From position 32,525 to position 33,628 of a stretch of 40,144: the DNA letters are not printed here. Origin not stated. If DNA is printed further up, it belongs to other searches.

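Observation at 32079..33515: Translationally coupled two-gene module: predicted PD-(D/E)xK nuclease plus a 198-aa partner with no recognisable family (candidate undescribed defence or toxin-immunity system)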

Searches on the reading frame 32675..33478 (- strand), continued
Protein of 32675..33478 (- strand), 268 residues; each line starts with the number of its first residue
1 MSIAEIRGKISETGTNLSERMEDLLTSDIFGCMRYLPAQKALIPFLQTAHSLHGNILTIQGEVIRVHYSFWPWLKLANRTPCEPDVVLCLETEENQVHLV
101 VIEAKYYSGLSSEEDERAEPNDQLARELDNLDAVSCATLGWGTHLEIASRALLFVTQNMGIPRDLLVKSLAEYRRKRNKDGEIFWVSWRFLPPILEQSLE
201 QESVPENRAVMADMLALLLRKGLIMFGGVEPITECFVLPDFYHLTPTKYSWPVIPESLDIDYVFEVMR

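Call 46: search_protein_families(library=padloc, proteins=[L033:6868-7470:+, L039:6874-7467:+, L048:6725-7357:+, L047:2317-2940:+, L027:2106-3476:+, L015:6620-7303:+, L043:6918-7547:+, L029:6880-7431:+, L014:6789-7385:+, L032:6666-7304:+], max_evalue=0.1)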
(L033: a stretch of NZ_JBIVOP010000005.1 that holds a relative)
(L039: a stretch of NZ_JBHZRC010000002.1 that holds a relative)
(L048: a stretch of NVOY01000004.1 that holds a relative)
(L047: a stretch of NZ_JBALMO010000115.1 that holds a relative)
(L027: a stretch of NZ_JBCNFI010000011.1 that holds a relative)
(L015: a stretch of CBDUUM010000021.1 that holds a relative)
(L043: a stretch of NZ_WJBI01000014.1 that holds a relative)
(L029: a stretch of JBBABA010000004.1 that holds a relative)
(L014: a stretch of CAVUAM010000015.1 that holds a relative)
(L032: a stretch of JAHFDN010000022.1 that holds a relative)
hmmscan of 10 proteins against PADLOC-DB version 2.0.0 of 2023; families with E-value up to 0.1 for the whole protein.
L033:6868-7470:+ (201 aa): 0 families

L039:6874-7467:+ (198 aa): 0 families

L048:6725-7357:+ (211 aa): 0 families

L047:2317-2940:+ (208 aa): 0 families

L027:2106-3476:+ (457 aa): 4 families
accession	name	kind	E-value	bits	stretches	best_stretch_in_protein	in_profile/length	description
PDLC04455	PDC-M15A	-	3.3e-05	21.5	1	6-100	6-97/226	-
PDLC04458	PDC-M15A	-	0.00052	17.9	1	14-106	28-120/243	-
PDLC04459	PDC-M15A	-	0.0034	15.1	1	14-102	28-109/231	-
PDLC04456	PDC-M15A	-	0.0043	14.8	1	13-103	26-107/260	-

L015:6620-7303:+ (228 aa): 0 families

L043:6918-7547:+ (210 aa): 0 families

L029:6880-7431:+ (184 aa): 1 family
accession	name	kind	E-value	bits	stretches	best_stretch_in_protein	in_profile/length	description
PDLC00400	SduA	-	0.041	11.3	1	140-175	127-162/308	DUF4263 domain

L014:6789-7385:+ (199 aa): 0 families

L032:6666-7304:+ (213 aa): 0 families

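Call 52: search_protein_families(library=pfam, alignment_id=A5, max_evalue=0.00001)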
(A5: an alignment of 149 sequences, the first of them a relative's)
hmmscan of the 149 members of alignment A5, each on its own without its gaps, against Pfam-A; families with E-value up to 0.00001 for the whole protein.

A. member 1, L008:634-912:+ (93 aa): 0 families

B. families by the number of members that match (of 149 scanned): 145 families (the first 25 are shown)
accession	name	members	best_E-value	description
PF01040.23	UbiA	2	5.8e-55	UbiA prenyltransferase family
PF00296.26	Bac_luciferase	2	3.4e-46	Luciferase-like monooxygenase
PF18754.6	Nmad3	2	3e-40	Nucleotide modification associated domain 3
PF02518.31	HATPase_c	2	1.7e-25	Histidine kinase-, DNA gyrase B-, and HSP90-like ATPase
PF13518.12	HTH_28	2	9.8e-21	Helix-turn-helix domain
PF25583.1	WCX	2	1.7e-17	WCX domain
PF00512.31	HisKA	2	1.2e-16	His Kinase A (phospho-acceptor) domain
PF01022.26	HTH_5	2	7.5e-16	Bacterial regulatory protein, arsR family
PF04326.19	SLFN_AlbA_2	2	2.4e-14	Schlafen, AlbA_2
PF13749.12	HATPase_c_4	2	1.3e-12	Putative ATP-dependent DNA helicase recG C-terminal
PF13384.12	HTH_23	2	1e-11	Homeodomain-like domain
PF13551.12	HTH_29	2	2.1e-11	Winged helix-turn helix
PF01939.22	NucS_C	2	2.4e-07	Endonuclease NucS C-terminal domain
PF00920.27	ILVD_EDD_N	1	2.4e-134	Dihydroxy-acid/6-phosphogluconate dehydratase N-terminal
PF01924.21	HypD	1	1.6e-108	Hydrogenase formation hypA family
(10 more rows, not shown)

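Call 53: search_protein_families(library=padloc, alignment_id=A5, max_evalue=0.00001)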
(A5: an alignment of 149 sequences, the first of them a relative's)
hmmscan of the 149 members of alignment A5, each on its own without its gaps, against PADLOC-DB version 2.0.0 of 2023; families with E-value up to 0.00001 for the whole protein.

A. member 1, L008:634-912:+ (93 aa): 0 families

B. families by the number of members that match (of 149 scanned): 198 families (the first 25 are shown)
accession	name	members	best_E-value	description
PDLC04916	PDC-S11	2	1.5e-148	-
PDLC04915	PDC-S11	2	3.4e-126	-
PDLC02960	RT-Protease_XI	2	3.2e-62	single gene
PDLC02959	RT-Protease_XI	2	1.6e-61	single gene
PDLC04913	PDC-S11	2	2.1e-25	-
PDLC01652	WYL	2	2.9e-25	"CAS-I,CAS-II,CAS-III,CAS-IV,CAS-V,CAS-VI; associated_signaling"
PDLC04910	PDC-S11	2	6.4e-21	-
PDLC01720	Csa3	2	5.9e-20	Csa3_1_CAS-I-II-III-IV-V-VI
PDLC01438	Csa3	2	1.1e-16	"CAS-I,CAS-II,CAS-III,CAS-IV,CAS-V,CAS-VI; associated_signaling"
PDLC04944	PDC-S18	2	1.3e-16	-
PDLC04630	PDC-M40B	2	2.9e-16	-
PDLC04909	PDC-S11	2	1.1e-13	-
PDLC01078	C3a156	2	9.1e-13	oxidoreductase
PDLC01766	Cas3c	2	9.8e-12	-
PDLC04946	PDC-S18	2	9.9e-07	-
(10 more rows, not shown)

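Call 56: search_solved_structures(query=A3, max_evalue=10, show_alignments=3)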
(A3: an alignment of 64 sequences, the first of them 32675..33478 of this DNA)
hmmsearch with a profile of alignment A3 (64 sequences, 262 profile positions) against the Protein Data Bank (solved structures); distinct sequences matched with E-value up to 10: 0.

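Call 59: find_related_loci(query=A4, collection=viral_contigs, flank=6000)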
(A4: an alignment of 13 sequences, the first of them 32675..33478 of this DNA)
Query A4 (268 aa) in viral_contigs; peptide patterns used: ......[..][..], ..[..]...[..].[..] (x = any residue, [..] = any of these).
37 stretches matched a pattern, but none encodes a relative of the query by tblastn (E <= 1e-3).

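Call 62: search_dna_similar(query=window:32675-33478:-, collection=plasmids, mode=protein, max_evalue=0.001, max_rows=25)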
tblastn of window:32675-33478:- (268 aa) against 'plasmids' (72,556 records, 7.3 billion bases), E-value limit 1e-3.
Records with a match: 5; places in all: 5; records where one place covers at least 80% of the query: 3.
Best place of each record, by identity: <60% 5.
By first word of the organism name: Bacillus 4; Niallia 1.
By predicted mobility (MOB-suite, as given by PLSDB): non-mobilizable 4; mobilizable 1.
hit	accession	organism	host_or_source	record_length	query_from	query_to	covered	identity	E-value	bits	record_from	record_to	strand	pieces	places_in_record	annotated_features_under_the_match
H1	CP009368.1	Bacillus cereus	-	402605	3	264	98%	29.6%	1e-12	75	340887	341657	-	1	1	hypothetical protein (x2)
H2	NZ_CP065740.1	Bacillus tropicus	-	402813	3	264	98%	29.6%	1e-12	75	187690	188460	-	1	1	hypothetical protein (x2)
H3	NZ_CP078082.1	Bacillus tropicus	Cell culture,soil sample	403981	3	264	98%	29.2%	1e-11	72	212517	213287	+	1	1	DUF4143 domain-containing protein | hypothetical protein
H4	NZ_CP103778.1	Bacillus toyonensis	cell culture,Commercial plant nursery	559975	3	127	47%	42.1%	1e-14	81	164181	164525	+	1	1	DUF4143 domain-containing protein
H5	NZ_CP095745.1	Niallia sp. Man26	Penaeus monodon,whole ...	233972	3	127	47%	38.8%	3e-13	76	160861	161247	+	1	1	hypothetical protein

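Call 63: search_dna_similar(query=window:32675-33478:-, collection=phages, mode=protein, max_evalue=0.001, max_rows=15)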
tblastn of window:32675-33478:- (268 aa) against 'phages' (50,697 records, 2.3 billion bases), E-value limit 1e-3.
No match.

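Call 64: get_annotated_region(hit=H2, flank=7000)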
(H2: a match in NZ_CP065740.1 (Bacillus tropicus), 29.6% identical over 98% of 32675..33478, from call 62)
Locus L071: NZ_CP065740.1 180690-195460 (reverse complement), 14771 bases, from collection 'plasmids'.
description: Bacillus tropicus strain FDAARGOS_920 plasmid unnamed, complete sequence
organism: Bacillus tropicus (NCBI taxid 2026188)
taxonomy: Bacteria; Bacillota; Bacilli; Bacillales; Bacillaceae; Bacillus; Bacillus tropicus
host: -; source: -; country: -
typing (MOB-suite, as given by PLSDB): non-mobilizable; replicon rep_cluster_164
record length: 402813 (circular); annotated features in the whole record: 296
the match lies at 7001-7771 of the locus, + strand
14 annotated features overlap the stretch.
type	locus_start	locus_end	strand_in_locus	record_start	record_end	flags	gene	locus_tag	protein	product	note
CDS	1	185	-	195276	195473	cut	-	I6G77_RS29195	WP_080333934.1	hypothetical protein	-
CDS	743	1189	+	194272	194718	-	-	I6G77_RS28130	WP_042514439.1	hypothetical protein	-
CDS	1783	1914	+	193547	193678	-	-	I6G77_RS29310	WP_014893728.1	hypothetical protein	-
CDS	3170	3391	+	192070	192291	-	-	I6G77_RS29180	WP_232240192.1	hypothetical protein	-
CDS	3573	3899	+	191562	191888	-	-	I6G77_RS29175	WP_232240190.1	HNH endonuclease signature motif containing protein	-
CDS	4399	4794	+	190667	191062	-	-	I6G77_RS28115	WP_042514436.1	(deoxy)nucleoside triphosphate pyrophosphohydrolase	-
CDS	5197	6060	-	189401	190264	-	-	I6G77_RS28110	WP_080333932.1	hypothetical protein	-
CDS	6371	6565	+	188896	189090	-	-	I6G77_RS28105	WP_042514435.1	hypothetical protein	-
CDS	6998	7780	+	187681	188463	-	-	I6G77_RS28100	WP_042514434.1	hypothetical protein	-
CDS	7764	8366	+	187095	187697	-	-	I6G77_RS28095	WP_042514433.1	hypothetical protein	-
CDS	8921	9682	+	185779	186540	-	-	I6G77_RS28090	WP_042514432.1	hypothetical protein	-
CDS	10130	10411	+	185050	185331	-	-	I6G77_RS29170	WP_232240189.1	hypothetical protein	-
CDS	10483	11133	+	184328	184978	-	-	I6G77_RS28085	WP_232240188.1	HNH endonuclease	-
CDS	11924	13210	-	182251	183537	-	-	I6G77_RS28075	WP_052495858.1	VCBS repeat-containing protein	-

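Call 65: get_annotated_region(hit=H4, flank=5000)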
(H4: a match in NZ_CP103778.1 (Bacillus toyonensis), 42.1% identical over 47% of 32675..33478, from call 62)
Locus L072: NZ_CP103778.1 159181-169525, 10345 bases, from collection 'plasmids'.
description: Bacillus toyonensis strain DC11 plasmid pDC11_1, complete sequence
organism: Bacillus toyonensis (NCBI taxid 155322)
taxonomy: Bacteria; Bacillota; Bacilli; Bacillales; Bacillaceae; Bacillus; Bacillus toyonensis
host: -; source: cell culture,Commercial plant nursery; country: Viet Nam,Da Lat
typing (MOB-suite, as given by PLSDB): non-mobilizable; replicon rep_cluster_164
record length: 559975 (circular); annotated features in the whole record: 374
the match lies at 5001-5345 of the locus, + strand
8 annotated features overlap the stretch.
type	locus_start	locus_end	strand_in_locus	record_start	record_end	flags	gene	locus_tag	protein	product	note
CDS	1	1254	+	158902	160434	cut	-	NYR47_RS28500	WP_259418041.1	hypothetical protein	-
CDS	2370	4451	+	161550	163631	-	-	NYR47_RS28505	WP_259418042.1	hypothetical protein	-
CDS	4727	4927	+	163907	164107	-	-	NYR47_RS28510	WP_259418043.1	hypothetical protein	-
CDS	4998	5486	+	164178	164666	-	-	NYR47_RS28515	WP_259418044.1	DUF4143 domain-containing protein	-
CDS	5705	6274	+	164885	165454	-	-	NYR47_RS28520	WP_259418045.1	hypothetical protein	-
CDS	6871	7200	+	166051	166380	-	-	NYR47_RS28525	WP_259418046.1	PH domain-containing protein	-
CDS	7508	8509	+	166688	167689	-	-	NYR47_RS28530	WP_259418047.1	LacI family DNA-binding transcriptional regulator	GO:0006351 - DNA-templated transcription [Evidence IEA]; GO:0045892 - negative regulation of DNA-templated ...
CDS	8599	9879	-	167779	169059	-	-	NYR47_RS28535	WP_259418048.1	MFS transporter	-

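Call 72: search_protein_families(library=padloc, proteins=[L071:6998-7777:+, L071:7764-8363:+, L067:2013-2744:+, L067:2799-3143:+, L068:5121-5870:+, L068:6112-6468:+, L062:5992-7500:+, L066:5992-7083:+, L066:7089-7430:+, L064:5986-6711:+], max_evalue=0.01)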
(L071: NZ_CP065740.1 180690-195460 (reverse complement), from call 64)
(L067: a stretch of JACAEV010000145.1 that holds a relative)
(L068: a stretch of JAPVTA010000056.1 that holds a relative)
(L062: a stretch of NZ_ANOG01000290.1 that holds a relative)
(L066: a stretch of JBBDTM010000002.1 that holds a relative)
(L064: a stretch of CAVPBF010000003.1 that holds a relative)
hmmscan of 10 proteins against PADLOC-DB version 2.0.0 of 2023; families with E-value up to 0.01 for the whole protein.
L071:6998-7777:+ (260 aa): 6 families
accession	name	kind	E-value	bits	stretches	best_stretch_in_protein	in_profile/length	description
PDLC04459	PDC-M15A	-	5.9e-05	20.9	1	7-205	17-198/231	-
PDLC04456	PDC-M15A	-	0.00035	18.4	1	18-202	27-191/260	-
PDLC04455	PDC-M15A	-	0.00035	18.1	1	5-101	5-97/226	-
PDLC04790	PDC-S01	-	0.0021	14.9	1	65-109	330-375/422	-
PDLC04972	PDC-S26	-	0.005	14.2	0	114-155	123-163/397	-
PDLC04977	PDC-S26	-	0.0057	13.8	0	83-148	105-157/400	-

L071:7764-8363:+ (200 aa): 0 families

L067:2013-2744:+ (244 aa): 4 families
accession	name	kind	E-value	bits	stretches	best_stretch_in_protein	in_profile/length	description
PDLC04455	PDC-M15A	-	6e-08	30.5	1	30-117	15-99/226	-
PDLC04459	PDC-M15A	-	2e-07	29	1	31-115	28-107/231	-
PDLC04456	PDC-M15A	-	5.1e-07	27.7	1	32-233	28-192/260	-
PDLC04458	PDC-M15A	-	0.00025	18.9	0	32-116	29-115/243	-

L067:2799-3143:+ (115 aa): 0 families

L068:5121-5870:+ (250 aa): 4 families
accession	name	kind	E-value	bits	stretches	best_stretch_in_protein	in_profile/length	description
PDLC04456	PDC-M15A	-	2.3e-10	38.6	1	32-234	28-193/260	-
PDLC04459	PDC-M15A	-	1.2e-09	36.2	1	31-242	28-205/231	-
PDLC04455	PDC-M15A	-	1.2e-07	29.5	1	30-117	15-99/226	-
PDLC04458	PDC-M15A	-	0.00013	19.9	1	31-83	28-79/243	-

L068:6112-6468:+ (119 aa): 0 families

L062:5992-7500:+ (503 aa): 4 families
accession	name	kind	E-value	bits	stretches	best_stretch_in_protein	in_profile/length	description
PDLC04455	PDC-M15A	-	5.1e-14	50.3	1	1-120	1-111/226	-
PDLC04459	PDC-M15A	-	2.7e-10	38.4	1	10-199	21-197/231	-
PDLC04456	PDC-M15A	-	3.6e-08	31.4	1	15-111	25-107/260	-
PDLC04458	PDC-M15A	-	3.8e-08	31.4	1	11-109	22-115/243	-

L066:5992-7083:+ (364 aa): 4 families
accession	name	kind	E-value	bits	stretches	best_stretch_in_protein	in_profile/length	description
PDLC04459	PDC-M15A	-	1.9e-12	45.4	1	1-209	1-204/231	-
PDLC04456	PDC-M15A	-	5.4e-11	40.7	1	1-204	1-196/260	-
PDLC04455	PDC-M15A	-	1.8e-10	38.7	1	1-113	1-104/226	-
PDLC04458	PDC-M15A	-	1.6e-08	32.7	1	3-210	3-217/243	-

L066:7089-7430:+ (114 aa): 0 families

L064:5986-6711:+ (242 aa): 5 families
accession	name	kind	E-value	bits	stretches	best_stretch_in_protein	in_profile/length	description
PDLC04459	PDC-M15A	-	5e-17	60.4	1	17-172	25-183/231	-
PDLC04456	PDC-M15A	-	4.2e-13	47.6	1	19-163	26-171/260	-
PDLC04455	PDC-M15A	-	1.7e-11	42.1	1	6-211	1-212/226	-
PDLC04457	PDC-M15A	-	2e-06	25.6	1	19-148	26-154/256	-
PDLC04458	PDC-M15A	-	6.3e-05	20.9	1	18-223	26-240/243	-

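Call 74: find_encoding_contigs(protein=P0040, flank=7000, max_places=2)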
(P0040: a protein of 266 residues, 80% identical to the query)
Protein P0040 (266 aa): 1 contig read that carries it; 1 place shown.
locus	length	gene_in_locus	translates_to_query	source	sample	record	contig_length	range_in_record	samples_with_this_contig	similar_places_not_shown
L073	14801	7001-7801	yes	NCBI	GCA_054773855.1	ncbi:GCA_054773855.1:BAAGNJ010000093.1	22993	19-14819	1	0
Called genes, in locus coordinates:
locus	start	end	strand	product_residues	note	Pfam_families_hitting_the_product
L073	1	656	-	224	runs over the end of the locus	?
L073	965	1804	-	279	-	PF02645:DegV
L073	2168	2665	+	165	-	PF01936:NYN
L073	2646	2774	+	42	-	-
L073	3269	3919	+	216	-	-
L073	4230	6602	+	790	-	PF13599:Pentapeptide_4 (weak)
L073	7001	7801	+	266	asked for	-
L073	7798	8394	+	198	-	-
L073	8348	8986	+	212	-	PF03167:UDG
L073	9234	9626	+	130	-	PF06262:Zincin_1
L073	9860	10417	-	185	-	PF01661:Macro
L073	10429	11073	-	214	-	PF01351:RNase_HII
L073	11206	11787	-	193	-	PF13191:AAA_16 (weak), PF01591:6PF2K (faint), PF08433:KTI12, PF13238:AAA_18, PF13671:AAA_33, PF13207:AAA_17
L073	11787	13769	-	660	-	PF04851:ResIII, PF17757:UvrB_inter, PF27431:UvrB_3rd, PF00271:Helicase_C, PF12344:UvrB, PF02151:UVR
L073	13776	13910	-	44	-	-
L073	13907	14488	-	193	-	PF01330:RuvA_N, PF14520:HHH_5, PF07499:RuvA_C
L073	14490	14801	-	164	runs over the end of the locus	PF02075:RuvC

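Call 75: find_encoding_contigs(protein=P0005, flank=7000, max_places=2)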
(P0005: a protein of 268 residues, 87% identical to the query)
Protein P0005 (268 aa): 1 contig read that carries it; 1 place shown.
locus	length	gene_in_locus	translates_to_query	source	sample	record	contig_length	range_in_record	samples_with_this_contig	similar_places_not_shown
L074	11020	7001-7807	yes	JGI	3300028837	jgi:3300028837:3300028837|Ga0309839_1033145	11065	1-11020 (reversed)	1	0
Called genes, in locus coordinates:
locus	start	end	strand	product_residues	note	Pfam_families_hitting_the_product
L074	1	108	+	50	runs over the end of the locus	?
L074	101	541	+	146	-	-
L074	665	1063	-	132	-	-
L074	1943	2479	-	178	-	-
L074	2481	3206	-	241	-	PF06114:Peptidase_M78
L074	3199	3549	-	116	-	PF12844:HTH_19, PF13560:HTH_31, PF01381:HTH_3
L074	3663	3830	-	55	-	-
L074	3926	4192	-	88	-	-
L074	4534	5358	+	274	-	PF09509:Hypoth_Ymh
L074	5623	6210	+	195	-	-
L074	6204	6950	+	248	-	PF18928:DUF5677 (faint)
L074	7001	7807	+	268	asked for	-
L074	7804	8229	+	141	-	-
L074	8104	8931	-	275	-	PF01695:IstB_IS21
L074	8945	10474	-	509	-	PF22483:Mu-transpos_C_2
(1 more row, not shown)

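Call 82: search_dna_similar(query=L064:5986-6711:+, collection=plasmids, mode=protein, max_evalue=0.001, max_rows=25)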
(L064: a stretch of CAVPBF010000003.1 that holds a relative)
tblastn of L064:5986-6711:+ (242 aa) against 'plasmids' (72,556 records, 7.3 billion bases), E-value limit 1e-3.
No match.

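Call 83: search_dna_similar(query=L066:5992-7083:+, collection=plasmids, mode=protein, max_evalue=0.001, max_rows=25)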
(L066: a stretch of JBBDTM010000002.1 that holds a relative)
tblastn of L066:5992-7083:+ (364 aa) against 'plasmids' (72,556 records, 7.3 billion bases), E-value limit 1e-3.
No match.
